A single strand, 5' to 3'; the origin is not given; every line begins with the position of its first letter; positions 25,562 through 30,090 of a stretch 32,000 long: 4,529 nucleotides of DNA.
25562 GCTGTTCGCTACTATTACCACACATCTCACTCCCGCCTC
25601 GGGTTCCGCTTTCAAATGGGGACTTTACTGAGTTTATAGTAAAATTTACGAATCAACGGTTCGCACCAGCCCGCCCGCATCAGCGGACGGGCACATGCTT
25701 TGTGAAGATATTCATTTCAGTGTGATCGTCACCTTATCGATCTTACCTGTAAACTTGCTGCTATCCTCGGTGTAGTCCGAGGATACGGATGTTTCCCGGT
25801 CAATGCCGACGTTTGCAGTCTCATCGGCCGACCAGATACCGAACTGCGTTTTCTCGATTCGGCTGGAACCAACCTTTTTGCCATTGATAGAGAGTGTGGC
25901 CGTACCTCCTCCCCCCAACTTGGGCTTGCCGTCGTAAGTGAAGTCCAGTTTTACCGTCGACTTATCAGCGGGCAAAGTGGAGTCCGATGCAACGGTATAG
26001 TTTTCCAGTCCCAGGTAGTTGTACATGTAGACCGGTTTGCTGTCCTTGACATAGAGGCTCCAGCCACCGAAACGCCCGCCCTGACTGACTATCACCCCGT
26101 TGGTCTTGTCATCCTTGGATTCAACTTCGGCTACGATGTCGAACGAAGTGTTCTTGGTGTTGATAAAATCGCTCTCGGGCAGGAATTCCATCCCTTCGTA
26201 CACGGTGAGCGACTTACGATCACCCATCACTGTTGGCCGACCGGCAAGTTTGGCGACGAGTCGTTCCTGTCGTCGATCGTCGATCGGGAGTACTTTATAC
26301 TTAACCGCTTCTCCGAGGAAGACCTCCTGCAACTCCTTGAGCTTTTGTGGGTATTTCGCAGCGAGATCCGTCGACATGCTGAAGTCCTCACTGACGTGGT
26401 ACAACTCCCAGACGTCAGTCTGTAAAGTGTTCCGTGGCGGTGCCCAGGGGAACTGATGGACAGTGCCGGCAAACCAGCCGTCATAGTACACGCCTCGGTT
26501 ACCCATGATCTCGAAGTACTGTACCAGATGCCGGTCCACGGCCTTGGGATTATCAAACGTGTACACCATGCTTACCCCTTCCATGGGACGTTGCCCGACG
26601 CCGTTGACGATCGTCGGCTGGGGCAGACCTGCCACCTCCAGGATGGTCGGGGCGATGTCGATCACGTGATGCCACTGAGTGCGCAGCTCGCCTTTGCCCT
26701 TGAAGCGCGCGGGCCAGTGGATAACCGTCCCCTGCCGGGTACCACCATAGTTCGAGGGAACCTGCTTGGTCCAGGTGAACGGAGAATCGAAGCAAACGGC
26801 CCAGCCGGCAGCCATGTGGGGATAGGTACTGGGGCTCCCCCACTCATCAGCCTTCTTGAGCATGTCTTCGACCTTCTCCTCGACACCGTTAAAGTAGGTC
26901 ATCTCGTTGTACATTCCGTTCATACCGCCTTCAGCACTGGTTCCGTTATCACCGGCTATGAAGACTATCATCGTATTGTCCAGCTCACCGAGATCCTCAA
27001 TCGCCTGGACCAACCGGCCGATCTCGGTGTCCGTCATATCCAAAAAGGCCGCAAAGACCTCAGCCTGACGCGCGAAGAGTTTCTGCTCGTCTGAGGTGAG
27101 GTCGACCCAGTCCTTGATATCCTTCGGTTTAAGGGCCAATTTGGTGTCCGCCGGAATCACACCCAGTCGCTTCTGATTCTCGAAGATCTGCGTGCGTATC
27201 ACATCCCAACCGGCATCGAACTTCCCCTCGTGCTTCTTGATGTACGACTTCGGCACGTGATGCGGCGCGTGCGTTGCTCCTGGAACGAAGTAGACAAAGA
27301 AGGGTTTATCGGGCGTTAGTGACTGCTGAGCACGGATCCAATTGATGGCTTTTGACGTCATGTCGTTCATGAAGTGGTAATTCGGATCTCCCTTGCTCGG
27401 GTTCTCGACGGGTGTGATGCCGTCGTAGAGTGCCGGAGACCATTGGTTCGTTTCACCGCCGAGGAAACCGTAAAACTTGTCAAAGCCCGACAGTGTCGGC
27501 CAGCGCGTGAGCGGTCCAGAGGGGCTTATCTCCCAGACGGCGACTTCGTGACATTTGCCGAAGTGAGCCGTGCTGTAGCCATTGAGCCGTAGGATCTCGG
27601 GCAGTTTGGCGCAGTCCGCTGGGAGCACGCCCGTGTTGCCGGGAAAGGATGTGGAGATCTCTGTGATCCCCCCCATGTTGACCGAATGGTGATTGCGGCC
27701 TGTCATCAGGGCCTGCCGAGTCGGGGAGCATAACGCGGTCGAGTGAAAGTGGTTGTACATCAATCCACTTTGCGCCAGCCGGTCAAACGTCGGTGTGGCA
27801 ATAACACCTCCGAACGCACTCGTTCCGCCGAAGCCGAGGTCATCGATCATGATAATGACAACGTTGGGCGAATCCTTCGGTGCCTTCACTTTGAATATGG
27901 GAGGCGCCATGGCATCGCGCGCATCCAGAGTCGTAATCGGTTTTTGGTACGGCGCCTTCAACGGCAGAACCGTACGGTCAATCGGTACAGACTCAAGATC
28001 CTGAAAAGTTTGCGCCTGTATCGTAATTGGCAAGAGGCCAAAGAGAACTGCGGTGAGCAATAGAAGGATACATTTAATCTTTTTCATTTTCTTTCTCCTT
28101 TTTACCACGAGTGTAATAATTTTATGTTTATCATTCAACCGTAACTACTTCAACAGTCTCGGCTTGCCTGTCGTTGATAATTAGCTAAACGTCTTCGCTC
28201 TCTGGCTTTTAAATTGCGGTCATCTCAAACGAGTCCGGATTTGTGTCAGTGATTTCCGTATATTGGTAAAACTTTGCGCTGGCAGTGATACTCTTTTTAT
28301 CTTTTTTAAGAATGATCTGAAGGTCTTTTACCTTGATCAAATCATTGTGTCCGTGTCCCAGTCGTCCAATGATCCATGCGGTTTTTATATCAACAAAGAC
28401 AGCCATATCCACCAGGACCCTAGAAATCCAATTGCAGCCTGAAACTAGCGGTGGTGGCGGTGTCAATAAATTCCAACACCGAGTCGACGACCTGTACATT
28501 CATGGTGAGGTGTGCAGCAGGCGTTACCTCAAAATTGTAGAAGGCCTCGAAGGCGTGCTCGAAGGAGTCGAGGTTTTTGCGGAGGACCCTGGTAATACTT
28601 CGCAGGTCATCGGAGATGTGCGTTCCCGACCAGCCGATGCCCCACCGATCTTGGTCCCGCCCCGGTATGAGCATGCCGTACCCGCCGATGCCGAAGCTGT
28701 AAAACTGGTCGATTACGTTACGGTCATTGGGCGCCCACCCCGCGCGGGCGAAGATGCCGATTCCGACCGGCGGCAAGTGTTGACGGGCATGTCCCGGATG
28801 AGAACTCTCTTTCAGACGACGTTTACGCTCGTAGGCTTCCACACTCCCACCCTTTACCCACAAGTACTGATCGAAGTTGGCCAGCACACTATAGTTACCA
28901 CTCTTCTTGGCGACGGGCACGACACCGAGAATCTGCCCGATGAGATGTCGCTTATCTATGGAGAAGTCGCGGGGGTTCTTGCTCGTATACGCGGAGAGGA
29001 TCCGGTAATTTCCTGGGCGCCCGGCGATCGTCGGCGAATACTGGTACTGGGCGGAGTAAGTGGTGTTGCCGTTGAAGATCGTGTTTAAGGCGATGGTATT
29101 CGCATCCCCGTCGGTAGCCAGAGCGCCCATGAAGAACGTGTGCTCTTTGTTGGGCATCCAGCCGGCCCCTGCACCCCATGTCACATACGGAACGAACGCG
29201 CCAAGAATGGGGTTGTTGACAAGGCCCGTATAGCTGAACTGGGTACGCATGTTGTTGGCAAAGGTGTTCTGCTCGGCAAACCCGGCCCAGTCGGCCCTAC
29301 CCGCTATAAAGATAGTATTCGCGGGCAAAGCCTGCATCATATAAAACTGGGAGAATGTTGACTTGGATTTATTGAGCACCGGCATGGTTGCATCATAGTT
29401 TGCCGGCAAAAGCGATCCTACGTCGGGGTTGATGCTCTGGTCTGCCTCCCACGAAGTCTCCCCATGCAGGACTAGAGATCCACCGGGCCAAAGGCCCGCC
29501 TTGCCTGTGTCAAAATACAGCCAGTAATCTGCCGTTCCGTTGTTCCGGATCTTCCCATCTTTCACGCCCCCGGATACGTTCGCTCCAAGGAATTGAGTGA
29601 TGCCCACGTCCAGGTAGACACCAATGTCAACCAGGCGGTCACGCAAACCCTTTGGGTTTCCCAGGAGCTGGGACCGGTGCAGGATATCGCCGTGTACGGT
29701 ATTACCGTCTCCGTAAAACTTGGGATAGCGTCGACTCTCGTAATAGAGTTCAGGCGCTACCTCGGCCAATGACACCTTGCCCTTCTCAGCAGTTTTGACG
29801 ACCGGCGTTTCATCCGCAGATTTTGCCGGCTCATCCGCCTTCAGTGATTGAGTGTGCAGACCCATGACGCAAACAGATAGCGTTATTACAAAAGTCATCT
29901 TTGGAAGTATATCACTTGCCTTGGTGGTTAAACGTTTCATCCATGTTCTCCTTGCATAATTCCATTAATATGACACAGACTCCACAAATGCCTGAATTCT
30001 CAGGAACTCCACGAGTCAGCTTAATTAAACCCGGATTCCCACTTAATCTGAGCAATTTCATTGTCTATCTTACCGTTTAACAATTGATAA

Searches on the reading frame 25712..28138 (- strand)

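Call 61: search_protein_families(library=pfam, proteins=[window:25712-28138:-], max_evalue=0.0001)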
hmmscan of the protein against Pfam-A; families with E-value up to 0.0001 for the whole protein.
window:25712-28138:- (808 aa): 3 families
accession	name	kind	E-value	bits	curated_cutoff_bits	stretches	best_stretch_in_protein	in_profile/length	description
PF00884.28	Sulfatase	-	2.3e-55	188.5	25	1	91-504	1-300/301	Sulfatase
PF13385.13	Laminin_G_3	-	8.7e-06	26.4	27.6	1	672-805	25-140/151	Concanavalin A-like lectin/glucanases superfamily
PF16347.10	SGSH_C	-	9.2e-05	23.1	29.3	0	470-585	19-124/154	N-sulphoglucosamine sulphohydrolase, C-terminal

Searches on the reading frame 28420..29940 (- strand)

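Call 61: search_protein_families(library=pfam, proteins=[window:28420-29940:-], max_evalue=0.0001)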
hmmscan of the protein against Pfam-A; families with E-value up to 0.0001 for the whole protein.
window:28420-29940:- (506 aa): 1 family
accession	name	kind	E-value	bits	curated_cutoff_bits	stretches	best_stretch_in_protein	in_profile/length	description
PF04966.18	OprB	-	1e-24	88.1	22.9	1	221-489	88-353/372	Carbohydrate-selective porin, OprB family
